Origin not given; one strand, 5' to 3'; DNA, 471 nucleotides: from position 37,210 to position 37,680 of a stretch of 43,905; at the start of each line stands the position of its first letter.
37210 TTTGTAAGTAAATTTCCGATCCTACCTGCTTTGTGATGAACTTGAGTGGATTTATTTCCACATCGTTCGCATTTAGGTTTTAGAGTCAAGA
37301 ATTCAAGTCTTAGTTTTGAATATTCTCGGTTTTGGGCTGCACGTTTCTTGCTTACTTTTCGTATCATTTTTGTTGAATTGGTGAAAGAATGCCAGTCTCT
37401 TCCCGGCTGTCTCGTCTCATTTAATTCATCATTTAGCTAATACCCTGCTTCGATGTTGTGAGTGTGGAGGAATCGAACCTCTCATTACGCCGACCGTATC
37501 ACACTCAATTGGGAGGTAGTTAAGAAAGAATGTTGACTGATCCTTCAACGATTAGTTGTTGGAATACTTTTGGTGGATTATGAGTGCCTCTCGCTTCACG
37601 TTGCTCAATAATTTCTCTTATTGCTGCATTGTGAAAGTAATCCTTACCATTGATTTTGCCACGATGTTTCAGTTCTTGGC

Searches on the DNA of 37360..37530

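Call 81: search_rna_families(source=window, start=37360, end=37530, threshold=evalue, max_evalue=10, show_alignments=3)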
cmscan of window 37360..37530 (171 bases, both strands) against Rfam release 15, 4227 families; matches with E-value up to 10: 4.
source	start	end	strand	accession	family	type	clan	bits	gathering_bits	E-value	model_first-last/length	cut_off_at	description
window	37458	37506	+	RF04354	Plastid-ycf2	Cis-reg;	-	19.8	65.7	0.06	1-75/75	no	Plastid-ycf2 5UTR RNA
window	37458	37508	-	RF01852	tRNA-Sec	Gene; tRNA;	CL00001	18.3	47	0.2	1-91/91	no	Selenocysteine transfer RNA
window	37391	37437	-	RF00221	SNORD43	Gene; snRNA; snoRNA; CD-box;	CL00059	12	45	8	1-64/64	no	Small nucleolar RNA SNORD43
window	37398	37510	+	RF02091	DAOA-AS1_2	Gene; lncRNA;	-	10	43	1.4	91-205/205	no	DAOA antisense RNA 1 conserved region 2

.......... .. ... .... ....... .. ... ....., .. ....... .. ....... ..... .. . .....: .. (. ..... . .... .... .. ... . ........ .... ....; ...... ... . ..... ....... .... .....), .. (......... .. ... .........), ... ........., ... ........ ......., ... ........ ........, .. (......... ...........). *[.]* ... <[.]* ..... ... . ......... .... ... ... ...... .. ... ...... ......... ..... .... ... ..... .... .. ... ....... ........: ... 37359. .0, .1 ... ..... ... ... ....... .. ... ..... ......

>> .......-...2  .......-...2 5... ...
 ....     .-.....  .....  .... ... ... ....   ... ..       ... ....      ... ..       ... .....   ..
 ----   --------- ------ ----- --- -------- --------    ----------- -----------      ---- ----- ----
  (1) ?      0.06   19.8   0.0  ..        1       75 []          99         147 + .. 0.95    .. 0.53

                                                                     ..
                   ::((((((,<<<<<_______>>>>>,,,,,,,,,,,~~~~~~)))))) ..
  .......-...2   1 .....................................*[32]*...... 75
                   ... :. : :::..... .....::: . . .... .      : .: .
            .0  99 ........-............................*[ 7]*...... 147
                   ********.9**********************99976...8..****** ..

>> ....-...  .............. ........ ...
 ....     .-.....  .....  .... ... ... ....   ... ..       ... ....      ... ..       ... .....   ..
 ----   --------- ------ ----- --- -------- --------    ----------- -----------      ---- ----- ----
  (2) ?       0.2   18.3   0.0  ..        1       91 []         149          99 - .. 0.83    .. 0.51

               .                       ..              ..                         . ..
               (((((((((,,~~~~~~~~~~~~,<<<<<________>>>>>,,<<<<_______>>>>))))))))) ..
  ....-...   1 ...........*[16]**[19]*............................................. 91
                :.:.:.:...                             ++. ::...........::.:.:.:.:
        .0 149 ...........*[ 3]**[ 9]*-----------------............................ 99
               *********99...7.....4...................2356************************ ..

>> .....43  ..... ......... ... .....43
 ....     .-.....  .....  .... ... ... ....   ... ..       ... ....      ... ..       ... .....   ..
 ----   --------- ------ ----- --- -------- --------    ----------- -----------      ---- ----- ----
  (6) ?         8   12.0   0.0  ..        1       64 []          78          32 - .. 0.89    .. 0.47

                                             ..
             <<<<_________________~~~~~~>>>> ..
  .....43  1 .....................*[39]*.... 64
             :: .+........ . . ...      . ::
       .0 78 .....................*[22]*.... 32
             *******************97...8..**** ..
